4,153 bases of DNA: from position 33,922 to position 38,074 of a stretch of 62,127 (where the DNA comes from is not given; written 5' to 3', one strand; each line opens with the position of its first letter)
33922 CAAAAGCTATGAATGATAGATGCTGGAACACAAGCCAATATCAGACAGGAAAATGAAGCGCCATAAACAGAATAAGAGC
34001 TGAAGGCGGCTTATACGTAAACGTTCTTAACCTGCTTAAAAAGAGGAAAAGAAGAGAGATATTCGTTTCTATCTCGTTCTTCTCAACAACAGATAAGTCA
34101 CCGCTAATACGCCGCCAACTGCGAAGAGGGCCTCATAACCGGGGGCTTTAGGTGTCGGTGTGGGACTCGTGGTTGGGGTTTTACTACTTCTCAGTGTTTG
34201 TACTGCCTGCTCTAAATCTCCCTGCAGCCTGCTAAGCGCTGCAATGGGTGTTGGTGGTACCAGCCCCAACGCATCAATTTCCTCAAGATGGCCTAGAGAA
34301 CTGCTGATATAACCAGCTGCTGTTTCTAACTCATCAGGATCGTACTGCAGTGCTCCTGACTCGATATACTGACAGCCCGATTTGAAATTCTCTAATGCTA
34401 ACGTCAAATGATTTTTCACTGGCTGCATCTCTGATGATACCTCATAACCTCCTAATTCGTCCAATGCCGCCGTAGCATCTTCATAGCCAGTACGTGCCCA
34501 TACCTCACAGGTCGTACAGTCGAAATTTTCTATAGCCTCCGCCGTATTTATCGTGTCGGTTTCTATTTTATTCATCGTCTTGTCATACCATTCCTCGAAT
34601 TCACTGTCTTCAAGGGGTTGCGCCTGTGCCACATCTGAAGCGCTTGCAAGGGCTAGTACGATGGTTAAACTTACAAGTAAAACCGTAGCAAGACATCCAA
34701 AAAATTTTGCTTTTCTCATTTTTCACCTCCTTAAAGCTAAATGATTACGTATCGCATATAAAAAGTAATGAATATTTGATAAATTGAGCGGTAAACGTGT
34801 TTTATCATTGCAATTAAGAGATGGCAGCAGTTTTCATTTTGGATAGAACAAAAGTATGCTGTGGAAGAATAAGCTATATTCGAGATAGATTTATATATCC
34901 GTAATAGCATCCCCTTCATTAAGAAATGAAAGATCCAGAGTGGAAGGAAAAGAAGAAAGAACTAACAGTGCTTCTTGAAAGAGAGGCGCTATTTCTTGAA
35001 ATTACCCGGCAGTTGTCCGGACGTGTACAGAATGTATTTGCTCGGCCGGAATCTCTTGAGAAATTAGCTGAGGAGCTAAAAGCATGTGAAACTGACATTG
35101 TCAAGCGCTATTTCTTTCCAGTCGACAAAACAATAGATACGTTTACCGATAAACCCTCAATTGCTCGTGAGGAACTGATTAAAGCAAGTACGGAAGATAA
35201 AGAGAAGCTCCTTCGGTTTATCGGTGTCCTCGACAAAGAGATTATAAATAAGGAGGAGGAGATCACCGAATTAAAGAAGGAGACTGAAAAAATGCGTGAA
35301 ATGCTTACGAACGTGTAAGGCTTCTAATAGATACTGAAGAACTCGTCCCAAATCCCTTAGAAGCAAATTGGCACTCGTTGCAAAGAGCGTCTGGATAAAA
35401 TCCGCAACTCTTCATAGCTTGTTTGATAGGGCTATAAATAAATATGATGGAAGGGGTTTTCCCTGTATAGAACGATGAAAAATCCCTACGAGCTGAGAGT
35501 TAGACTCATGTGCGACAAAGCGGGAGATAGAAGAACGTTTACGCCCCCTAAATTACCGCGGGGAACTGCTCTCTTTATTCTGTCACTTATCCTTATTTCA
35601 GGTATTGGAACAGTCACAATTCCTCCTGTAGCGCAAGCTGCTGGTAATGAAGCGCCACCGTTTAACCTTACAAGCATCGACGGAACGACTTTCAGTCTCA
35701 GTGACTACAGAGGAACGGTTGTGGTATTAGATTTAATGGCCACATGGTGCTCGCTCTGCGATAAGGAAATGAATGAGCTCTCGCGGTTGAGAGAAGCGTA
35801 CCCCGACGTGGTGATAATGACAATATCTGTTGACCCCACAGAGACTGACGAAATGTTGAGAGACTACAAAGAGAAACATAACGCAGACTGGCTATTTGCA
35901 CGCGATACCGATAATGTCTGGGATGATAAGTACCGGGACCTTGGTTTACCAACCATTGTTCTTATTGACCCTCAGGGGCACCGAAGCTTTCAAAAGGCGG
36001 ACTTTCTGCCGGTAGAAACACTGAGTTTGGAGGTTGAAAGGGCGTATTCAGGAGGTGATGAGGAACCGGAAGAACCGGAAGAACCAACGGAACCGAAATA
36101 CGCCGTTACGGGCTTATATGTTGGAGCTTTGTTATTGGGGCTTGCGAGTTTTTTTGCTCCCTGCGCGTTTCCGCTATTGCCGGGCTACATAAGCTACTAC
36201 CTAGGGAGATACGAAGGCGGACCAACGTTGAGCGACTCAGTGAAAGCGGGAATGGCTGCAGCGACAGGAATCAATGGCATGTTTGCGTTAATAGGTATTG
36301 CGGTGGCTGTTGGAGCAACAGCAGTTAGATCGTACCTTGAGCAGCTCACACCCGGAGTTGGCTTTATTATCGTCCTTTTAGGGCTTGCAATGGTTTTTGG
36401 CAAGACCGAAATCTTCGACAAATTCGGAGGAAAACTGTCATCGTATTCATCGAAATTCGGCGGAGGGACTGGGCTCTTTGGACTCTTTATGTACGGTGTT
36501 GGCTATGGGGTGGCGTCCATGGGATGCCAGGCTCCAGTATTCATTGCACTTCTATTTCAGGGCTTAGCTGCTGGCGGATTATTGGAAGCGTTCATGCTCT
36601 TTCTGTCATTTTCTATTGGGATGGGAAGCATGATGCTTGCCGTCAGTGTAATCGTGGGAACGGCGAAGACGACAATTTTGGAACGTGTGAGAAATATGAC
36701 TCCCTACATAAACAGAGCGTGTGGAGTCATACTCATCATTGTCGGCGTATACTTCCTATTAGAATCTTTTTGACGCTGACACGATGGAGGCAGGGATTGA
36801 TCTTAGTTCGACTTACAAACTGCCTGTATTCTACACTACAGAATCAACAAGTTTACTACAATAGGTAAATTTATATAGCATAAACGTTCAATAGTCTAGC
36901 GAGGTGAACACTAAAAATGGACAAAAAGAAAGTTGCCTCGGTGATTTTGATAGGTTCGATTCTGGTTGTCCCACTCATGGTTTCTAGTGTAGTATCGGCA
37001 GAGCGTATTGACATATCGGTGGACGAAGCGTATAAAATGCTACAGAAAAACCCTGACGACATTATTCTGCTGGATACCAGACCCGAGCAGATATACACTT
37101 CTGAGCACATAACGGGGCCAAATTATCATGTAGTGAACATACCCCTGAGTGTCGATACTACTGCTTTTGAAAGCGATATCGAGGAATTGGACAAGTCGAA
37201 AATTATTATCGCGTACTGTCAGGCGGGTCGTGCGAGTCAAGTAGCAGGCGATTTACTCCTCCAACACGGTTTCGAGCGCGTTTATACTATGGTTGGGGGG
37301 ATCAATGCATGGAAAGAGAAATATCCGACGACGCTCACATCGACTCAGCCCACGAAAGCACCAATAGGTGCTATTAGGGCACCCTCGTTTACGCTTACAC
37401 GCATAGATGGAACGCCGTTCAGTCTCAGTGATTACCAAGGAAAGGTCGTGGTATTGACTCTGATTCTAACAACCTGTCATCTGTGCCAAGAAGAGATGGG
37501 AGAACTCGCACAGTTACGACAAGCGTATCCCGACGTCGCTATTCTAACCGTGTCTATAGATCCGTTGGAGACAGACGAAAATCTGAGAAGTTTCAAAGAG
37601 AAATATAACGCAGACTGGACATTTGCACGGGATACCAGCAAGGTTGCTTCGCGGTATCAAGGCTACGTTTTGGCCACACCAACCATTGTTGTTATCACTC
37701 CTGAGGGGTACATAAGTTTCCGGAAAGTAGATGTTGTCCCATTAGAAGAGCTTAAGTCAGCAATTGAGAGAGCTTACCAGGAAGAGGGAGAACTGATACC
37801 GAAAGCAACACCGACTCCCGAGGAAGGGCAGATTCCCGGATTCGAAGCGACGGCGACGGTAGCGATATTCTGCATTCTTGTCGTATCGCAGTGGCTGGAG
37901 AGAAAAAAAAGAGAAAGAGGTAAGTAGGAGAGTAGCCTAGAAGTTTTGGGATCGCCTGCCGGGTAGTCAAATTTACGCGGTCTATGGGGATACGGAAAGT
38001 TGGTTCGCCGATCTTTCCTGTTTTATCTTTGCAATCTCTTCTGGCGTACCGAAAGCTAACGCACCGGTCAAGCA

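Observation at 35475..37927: Tandem paralogous TlpA-like thioredoxin domains fused to different partners: CcdA membrane module versus rhodanese + PGF-CTERM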

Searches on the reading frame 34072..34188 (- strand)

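Call 67: search_protein_families(library=pfam, proteins=[window:34072-34188:-], max_evalue=10)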
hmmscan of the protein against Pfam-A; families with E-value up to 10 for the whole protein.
seq(39 aa): 1 family
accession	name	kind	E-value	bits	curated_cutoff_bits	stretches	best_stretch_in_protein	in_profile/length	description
PF18204.6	PGF-CTERM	-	0.015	15.7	18.8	1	16-37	2-23/23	PGF-CTERM motif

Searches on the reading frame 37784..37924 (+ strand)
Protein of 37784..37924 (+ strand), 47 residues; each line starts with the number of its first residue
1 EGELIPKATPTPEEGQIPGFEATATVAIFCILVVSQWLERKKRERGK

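Call 67: search_protein_families(library=pfam, proteins=[window:37784-37924:+], max_evalue=10)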
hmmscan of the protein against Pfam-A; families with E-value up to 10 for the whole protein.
seq(47 aa): 0 families
